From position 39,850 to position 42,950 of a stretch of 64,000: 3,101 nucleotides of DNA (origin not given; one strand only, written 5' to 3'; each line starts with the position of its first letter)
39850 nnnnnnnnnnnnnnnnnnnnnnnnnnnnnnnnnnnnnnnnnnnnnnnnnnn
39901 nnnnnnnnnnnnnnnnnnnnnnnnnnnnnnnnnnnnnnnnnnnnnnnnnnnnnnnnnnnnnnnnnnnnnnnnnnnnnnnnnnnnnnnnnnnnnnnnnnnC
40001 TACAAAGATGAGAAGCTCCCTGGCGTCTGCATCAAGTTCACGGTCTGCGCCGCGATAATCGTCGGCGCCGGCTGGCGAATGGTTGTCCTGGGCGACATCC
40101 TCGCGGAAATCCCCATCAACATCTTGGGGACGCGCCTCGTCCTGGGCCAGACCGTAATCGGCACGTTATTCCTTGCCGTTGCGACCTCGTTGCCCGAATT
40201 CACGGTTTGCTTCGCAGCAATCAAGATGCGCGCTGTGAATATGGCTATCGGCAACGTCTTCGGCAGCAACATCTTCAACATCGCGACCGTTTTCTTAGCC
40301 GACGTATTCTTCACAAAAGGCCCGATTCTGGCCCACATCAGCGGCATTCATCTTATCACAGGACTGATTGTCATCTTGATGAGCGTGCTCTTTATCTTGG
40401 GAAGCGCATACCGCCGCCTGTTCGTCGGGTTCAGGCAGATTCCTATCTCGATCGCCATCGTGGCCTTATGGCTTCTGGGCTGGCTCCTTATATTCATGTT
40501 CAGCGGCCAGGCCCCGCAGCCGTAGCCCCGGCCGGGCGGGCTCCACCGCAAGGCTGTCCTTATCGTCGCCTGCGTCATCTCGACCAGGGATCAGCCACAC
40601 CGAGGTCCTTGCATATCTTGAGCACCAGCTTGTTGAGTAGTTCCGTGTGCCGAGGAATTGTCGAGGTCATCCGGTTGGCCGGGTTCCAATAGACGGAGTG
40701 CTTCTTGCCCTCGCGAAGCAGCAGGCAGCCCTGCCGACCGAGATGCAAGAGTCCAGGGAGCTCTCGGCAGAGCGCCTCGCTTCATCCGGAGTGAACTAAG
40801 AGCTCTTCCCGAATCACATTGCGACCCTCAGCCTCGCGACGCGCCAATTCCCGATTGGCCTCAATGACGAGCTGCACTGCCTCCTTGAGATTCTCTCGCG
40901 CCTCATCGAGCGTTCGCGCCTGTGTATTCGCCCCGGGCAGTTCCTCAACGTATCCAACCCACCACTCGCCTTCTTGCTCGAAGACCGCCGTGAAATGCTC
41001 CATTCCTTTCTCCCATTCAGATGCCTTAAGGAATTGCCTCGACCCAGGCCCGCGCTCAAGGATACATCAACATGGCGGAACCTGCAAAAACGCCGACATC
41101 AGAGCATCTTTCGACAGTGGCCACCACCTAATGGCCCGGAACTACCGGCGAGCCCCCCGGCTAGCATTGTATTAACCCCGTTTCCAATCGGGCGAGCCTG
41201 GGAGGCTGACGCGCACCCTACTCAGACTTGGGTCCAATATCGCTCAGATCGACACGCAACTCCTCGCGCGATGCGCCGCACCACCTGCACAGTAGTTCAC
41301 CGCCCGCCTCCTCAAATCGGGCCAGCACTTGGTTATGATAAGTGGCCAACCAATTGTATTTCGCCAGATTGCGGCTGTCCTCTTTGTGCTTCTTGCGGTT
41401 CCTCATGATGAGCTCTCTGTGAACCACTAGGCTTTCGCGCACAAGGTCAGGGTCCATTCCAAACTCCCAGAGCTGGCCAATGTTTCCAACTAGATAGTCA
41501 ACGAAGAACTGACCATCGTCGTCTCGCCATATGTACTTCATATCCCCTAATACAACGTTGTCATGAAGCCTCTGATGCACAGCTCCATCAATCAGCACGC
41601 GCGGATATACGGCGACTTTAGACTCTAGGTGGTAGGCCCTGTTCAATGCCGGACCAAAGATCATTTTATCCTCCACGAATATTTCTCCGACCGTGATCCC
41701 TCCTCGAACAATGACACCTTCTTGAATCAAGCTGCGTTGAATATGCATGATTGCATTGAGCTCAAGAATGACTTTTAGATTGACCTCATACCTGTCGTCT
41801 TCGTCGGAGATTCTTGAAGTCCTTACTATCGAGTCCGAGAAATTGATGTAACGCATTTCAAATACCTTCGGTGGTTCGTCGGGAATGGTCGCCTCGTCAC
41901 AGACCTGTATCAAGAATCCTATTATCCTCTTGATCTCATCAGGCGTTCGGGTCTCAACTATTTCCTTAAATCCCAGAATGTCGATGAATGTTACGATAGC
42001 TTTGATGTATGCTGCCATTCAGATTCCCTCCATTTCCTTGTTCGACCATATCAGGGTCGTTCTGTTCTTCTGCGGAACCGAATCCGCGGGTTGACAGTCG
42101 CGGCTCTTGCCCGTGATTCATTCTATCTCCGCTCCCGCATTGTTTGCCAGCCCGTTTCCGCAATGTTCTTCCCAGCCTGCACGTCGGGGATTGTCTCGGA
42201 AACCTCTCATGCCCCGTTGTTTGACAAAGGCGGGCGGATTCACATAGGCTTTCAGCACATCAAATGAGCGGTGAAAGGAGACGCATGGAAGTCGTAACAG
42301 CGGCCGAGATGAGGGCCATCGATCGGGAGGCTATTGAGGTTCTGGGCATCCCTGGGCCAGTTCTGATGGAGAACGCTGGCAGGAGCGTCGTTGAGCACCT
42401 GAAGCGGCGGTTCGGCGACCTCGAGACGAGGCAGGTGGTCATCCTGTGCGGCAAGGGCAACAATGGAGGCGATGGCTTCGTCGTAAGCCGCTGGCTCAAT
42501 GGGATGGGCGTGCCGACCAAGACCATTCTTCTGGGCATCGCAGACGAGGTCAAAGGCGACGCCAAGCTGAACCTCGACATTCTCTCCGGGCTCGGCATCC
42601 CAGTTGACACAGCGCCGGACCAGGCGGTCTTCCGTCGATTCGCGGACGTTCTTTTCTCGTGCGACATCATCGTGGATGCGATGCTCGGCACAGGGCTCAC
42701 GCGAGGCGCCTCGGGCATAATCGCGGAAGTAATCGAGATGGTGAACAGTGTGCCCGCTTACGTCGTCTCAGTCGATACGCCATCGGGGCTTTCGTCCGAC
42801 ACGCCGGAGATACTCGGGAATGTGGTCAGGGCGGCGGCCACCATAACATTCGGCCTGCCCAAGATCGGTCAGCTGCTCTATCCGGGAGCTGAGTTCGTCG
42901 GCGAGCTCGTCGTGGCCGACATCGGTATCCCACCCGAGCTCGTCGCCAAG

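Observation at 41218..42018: Orphan minimal class-III nucleotidyl cyclase-like protein next to a TA pair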

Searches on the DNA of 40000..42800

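Call 63: search_rna_families(source=window, start=40000, end=42800, threshold=evalue, max_evalue=1)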
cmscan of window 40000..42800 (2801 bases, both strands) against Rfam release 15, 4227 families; matches with E-value up to 1: 0.
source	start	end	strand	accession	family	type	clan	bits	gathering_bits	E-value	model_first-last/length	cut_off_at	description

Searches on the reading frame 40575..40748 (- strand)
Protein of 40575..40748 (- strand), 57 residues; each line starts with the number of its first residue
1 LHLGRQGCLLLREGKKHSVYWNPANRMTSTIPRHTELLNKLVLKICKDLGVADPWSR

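Call 3: search_protein_families(library=pfam, proteins=[window:40575-40748:-], max_evalue=10)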
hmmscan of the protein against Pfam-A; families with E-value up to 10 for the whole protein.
window:40575-40748:- (57 aa): 2 families
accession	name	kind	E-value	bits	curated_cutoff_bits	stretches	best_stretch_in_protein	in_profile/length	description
PF07927.17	HicA_toxin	-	3.5e-05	24.3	27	1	3-51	8-58/58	HicA toxin of bacterial toxin-antitoxin,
PF21385.2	ACCA_BT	-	0.3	11.3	27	1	4-27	84-107/120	Acetyl-CoA carboxylase, BT domain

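Call 4: search_protein_families(library=padloc, proteins=[window:40575-40748:-], max_evalue=10)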
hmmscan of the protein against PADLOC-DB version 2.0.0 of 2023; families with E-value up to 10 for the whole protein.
window:40575-40748:- (57 aa): 0 families

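Call 5: search_protein_families(library=ncbifam, proteins=[window:40575-40748:-], max_evalue=10)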
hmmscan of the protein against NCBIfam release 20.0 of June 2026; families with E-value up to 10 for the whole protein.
window:40575-40748:- (57 aa): 0 families

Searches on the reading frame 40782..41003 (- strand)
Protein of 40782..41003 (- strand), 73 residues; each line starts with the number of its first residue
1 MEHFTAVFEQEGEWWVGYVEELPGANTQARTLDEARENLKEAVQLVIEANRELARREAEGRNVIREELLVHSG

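Call 3: search_protein_families(library=pfam, proteins=[window:40782-41003:-], max_evalue=10)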
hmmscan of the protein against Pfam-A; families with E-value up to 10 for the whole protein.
window:40782-41003:- (73 aa): 5 families
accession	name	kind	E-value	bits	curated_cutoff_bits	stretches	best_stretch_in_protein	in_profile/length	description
PF21748.3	UPF0150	-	3.3e-05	24.1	27.3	1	10-44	16-50/64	UPF0150-like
PF15919.11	HicB_lk_antitox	-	0.00088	19.9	27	1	14-52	12-50/123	HicB_like antitoxin of bacterial toxin-antitoxin system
PF08972.17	DUF1902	-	0.0056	17.2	22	1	6-54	6-54/74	Domain of unknown function (DUF1902)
PF24113.1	DUF7387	-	0.08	13.7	27.9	1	9-55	17-63/85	Family of unknown function (DUF7387)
PF12052.13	VGCC_beta4Aa_N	-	6.6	7.3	25.1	1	45-59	14-28/41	Voltage gated calcium channel subunit beta domain 4Aa N terminal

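Call 4: search_protein_families(library=padloc, proteins=[window:40782-41003:-], max_evalue=10)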
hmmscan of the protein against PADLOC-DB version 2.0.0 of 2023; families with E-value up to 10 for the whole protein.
window:40782-41003:- (73 aa): 0 families

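Call 5: search_protein_families(library=ncbifam, proteins=[window:40782-41003:-], max_evalue=10)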
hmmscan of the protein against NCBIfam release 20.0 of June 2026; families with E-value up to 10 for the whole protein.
window:40782-41003:- (73 aa): 1 family
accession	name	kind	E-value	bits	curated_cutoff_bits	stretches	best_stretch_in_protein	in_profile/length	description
NF042983.1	blaOXA-837_like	exception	0.054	12.7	575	1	13-41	246-274/301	OXA-837 family class D beta-lactamase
